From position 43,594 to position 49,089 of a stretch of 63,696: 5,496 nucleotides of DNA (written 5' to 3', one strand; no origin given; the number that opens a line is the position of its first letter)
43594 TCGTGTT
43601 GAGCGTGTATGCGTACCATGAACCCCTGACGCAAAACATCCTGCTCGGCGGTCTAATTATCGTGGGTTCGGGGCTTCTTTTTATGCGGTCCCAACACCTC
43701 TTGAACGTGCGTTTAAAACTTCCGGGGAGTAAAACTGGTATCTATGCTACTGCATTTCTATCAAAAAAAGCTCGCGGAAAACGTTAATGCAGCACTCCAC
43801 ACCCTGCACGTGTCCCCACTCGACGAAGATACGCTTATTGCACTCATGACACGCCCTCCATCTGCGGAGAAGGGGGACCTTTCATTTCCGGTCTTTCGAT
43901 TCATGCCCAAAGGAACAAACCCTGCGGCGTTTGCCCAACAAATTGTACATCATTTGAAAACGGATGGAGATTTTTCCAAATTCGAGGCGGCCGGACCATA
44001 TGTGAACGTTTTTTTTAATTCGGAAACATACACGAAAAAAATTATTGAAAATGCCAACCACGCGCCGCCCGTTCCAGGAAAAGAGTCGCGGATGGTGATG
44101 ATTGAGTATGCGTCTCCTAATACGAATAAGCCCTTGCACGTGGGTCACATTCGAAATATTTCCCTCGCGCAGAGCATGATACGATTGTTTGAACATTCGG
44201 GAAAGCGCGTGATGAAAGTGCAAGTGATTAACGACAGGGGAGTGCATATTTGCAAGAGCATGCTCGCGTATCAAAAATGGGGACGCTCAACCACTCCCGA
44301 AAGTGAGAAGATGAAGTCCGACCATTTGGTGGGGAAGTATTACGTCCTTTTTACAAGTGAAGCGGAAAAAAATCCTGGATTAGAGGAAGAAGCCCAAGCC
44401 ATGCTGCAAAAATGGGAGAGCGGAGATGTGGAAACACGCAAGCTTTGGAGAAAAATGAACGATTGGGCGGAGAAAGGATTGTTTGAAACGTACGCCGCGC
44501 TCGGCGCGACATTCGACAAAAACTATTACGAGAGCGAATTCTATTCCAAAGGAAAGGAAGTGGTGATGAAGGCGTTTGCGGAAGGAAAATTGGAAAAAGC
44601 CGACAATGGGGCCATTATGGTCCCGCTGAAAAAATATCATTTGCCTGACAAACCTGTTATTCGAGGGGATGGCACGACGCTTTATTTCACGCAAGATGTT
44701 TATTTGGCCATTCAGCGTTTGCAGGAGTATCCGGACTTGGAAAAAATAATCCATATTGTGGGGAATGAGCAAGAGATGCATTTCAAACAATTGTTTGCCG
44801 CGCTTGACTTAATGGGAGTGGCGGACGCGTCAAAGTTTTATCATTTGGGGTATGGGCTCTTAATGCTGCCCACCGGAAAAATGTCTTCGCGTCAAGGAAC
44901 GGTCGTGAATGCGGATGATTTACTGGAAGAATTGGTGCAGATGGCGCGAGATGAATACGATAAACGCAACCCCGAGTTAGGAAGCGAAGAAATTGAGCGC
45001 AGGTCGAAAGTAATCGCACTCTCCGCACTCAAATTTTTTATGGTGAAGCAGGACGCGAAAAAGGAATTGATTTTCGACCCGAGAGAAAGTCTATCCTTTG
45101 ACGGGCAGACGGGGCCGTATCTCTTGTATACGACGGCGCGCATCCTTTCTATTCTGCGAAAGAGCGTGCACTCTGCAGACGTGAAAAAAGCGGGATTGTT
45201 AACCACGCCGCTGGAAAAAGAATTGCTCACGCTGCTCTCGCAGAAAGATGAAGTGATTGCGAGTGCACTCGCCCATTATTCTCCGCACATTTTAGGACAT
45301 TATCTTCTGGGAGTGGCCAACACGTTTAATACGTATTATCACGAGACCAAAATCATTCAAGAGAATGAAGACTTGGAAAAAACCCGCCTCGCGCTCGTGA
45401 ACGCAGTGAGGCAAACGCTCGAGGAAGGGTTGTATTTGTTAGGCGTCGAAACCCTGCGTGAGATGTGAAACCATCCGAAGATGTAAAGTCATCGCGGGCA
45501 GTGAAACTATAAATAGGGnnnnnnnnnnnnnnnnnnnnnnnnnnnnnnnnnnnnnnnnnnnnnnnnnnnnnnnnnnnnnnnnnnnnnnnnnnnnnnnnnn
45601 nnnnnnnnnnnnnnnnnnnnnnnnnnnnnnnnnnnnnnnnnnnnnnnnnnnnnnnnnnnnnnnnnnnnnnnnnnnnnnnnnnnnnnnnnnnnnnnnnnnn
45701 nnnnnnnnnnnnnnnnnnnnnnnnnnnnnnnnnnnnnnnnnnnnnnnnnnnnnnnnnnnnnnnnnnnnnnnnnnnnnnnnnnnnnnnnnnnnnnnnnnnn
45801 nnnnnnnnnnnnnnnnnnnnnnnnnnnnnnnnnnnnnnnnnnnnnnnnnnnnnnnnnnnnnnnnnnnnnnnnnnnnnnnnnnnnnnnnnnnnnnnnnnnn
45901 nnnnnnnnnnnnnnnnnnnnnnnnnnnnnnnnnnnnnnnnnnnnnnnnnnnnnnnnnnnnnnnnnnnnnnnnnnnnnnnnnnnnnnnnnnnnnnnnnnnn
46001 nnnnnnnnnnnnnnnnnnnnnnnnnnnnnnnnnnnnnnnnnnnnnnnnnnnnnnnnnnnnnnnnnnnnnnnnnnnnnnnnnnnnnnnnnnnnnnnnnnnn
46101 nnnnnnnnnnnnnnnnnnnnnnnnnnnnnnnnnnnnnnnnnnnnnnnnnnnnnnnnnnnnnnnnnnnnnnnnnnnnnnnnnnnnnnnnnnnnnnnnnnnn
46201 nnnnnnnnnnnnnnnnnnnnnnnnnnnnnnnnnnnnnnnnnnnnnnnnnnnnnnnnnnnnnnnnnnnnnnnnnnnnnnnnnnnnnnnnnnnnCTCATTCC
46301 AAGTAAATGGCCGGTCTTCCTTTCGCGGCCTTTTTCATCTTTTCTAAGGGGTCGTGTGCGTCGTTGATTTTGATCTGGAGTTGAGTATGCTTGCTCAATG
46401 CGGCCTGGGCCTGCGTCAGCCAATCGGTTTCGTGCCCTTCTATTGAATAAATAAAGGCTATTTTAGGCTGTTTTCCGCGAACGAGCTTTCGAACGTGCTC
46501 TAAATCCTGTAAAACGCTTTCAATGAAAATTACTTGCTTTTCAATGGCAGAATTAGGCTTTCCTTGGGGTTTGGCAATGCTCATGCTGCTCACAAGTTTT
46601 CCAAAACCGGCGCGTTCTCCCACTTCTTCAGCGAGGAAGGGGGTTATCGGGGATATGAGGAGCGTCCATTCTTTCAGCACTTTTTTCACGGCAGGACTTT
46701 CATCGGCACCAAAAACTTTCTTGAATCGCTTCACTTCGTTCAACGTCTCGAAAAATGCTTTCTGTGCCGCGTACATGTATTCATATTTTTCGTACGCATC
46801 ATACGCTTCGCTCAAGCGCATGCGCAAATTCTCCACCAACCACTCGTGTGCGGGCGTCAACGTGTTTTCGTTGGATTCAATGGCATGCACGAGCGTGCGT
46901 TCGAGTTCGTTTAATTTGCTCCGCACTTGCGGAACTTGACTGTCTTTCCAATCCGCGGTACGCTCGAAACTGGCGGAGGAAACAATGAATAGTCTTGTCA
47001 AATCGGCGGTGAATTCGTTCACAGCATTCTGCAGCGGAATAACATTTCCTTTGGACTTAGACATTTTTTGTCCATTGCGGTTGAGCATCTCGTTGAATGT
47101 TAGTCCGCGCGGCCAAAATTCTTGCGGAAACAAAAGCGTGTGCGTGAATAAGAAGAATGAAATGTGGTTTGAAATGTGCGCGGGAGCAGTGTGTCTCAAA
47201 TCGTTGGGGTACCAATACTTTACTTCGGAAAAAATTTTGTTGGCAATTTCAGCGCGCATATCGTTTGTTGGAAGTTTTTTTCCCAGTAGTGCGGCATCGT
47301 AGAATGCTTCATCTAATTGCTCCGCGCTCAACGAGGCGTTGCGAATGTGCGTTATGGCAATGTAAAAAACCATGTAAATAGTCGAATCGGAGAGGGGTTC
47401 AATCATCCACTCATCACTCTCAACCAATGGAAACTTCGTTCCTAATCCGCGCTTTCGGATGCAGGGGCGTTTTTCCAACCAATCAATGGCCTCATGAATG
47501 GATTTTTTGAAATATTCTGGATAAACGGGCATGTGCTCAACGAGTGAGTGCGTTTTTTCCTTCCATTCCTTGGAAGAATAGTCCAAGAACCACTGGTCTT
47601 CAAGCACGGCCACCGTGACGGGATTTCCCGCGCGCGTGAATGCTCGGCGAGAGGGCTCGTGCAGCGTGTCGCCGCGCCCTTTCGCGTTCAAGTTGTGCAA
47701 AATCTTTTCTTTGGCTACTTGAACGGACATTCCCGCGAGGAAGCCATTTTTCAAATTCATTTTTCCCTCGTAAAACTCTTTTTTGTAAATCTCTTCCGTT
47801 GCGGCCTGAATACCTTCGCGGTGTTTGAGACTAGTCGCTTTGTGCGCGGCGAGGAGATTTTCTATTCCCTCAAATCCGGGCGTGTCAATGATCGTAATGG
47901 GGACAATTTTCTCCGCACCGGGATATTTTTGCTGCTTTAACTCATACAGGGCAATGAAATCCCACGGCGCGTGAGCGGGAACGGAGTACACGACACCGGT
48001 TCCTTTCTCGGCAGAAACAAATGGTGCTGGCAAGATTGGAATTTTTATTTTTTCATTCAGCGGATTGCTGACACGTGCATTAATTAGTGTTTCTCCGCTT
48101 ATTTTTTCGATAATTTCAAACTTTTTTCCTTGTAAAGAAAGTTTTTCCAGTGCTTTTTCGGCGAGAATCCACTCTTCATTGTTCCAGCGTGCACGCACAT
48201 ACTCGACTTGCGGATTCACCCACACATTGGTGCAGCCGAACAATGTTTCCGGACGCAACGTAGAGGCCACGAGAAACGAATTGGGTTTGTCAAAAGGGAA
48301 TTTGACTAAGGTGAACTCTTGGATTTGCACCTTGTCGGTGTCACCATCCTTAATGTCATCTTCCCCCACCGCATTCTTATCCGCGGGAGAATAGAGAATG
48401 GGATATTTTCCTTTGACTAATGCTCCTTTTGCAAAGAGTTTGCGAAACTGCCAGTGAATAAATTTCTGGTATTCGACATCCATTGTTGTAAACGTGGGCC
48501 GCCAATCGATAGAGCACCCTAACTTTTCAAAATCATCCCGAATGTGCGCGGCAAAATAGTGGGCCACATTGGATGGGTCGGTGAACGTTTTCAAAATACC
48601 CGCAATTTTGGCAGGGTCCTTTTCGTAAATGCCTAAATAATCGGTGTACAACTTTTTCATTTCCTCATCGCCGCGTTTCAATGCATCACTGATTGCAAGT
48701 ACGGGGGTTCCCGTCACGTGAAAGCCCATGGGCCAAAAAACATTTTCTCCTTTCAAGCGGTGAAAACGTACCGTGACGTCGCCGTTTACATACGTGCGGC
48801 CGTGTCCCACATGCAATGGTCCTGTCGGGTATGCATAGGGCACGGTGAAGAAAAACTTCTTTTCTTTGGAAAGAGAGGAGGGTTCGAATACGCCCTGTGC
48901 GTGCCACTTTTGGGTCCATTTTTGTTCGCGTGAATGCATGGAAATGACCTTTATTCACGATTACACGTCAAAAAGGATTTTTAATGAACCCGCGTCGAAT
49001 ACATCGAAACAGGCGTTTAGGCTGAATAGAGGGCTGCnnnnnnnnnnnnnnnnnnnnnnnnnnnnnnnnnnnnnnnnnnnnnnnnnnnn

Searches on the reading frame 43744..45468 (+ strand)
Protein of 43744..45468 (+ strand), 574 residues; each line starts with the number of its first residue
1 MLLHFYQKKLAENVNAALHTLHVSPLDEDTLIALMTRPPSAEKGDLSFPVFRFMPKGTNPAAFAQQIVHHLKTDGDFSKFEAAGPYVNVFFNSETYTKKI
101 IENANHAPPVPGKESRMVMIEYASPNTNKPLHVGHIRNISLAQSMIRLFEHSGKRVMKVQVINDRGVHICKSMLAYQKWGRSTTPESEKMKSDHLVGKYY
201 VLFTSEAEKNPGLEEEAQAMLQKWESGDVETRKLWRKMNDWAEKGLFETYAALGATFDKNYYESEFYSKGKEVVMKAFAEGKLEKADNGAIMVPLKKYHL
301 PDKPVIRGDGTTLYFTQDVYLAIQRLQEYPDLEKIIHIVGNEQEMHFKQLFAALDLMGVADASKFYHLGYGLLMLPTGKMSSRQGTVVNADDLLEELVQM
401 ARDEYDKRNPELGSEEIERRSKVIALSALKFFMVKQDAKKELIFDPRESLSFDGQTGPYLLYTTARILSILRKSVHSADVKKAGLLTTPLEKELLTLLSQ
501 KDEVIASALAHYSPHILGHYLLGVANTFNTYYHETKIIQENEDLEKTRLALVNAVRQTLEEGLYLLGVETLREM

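Call 9: search_protein_families(library=ncbifam, proteins=[window:43744-45468:+])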
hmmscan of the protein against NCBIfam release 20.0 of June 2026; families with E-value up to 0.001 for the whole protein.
window:43744-45468:+ (574 aa): 5 families
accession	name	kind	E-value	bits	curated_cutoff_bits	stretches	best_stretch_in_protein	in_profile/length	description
TIGR00456.1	argS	equivalog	1.6e-128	429.5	261.65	1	7-574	2-569/569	arginine--tRNA ligase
NF002446.0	PRK01611.3-3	equivalog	8.6e-96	321.6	399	2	209-574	256-636/636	arginine--tRNA ligase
NF002447.0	PRK01611.3-4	equivalog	1e-92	311.5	460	2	327-574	354-613/613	arginine--tRNA ligase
NF045898.1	ArgS_rel_codon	equivalog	5e-07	29.5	340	1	462-570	213-323/327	ArgS-related anticodon-binding protein NrtL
TIGR00211.2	glyS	equivalog_domain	1.9e-05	23.4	300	1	460-560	575-676/684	glycine--tRNA ligase subunit beta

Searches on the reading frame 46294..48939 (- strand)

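Call 9: search_protein_families(library=ncbifam, proteins=[window:46294-48939:-])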
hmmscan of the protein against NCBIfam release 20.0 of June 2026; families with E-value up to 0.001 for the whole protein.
window:46294-48939:- (881 aa): 20 families
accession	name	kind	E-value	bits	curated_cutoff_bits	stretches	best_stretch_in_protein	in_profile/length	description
NF008957.0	PRK12300.1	subfamily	3.1e-273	909.1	677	1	2-854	7-855/946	leucine--tRNA ligase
TIGR00395.1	leuS_arch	equivalog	2.2e-230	767.3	648.5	1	5-857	4-852/938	leucine--tRNA ligase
TIGR00422.1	valS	equivalog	3.1e-58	197.5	612.1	2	3-246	9-235/863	valine--tRNA ligase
NF009687.0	PRK13208.1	equivalog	7.1e-57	193.1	738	3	3-244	14-232/801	valine--tRNA ligase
TIGR00396.1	leuS_bact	equivalog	1.5e-53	182.1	548.4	4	5-80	7-82/843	leucine--tRNA ligase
NF004349.1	PRK05729.1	equivalog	4.3e-53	180.7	704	2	3-246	8-229/860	valine--tRNA ligase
TIGR00392.1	ileS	equivalog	2.1e-48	165.1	621.4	2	2-331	9-342/861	isoleucine--tRNA ligase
NF000540.1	alt_ValS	exception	3.6e-29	101.3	900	2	5-246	10-250/827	valine--tRNA ligase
NF000258.1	MupB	exception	4e-24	84.5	1900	2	5-329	9-325/1033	mupirocin-resistant isoleucine--tRNA ligase MupB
NF000257.1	MupA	exception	4.5e-24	84.3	1900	2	12-330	16-322/1024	mupirocin-resistant isoleucine--tRNA ligase MupA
NF011492.0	PRK14900.1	equivalog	2e-22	79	1783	2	5-247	19-245/1044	valine--tRNA ligase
TIGR00398.1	metG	equivalog_domain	5.6e-19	68.3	336.35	2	589-683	288-391/530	methionine--tRNA ligase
NF040702.1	ileS_w_GNAT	exception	2.6e-17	61.8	1999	2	3-196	21-207/1100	isoleucine--tRNA ligase, N-acetyltransferase domain-containing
NF008900.0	PRK12267.1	equivalog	3.5e-17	62.1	598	2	25-80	2-57/648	methionine--tRNA ligase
NF001100.0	PRK00133.1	equivalog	4e-17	62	587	2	25-92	3-70/676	methionine--tRNA ligase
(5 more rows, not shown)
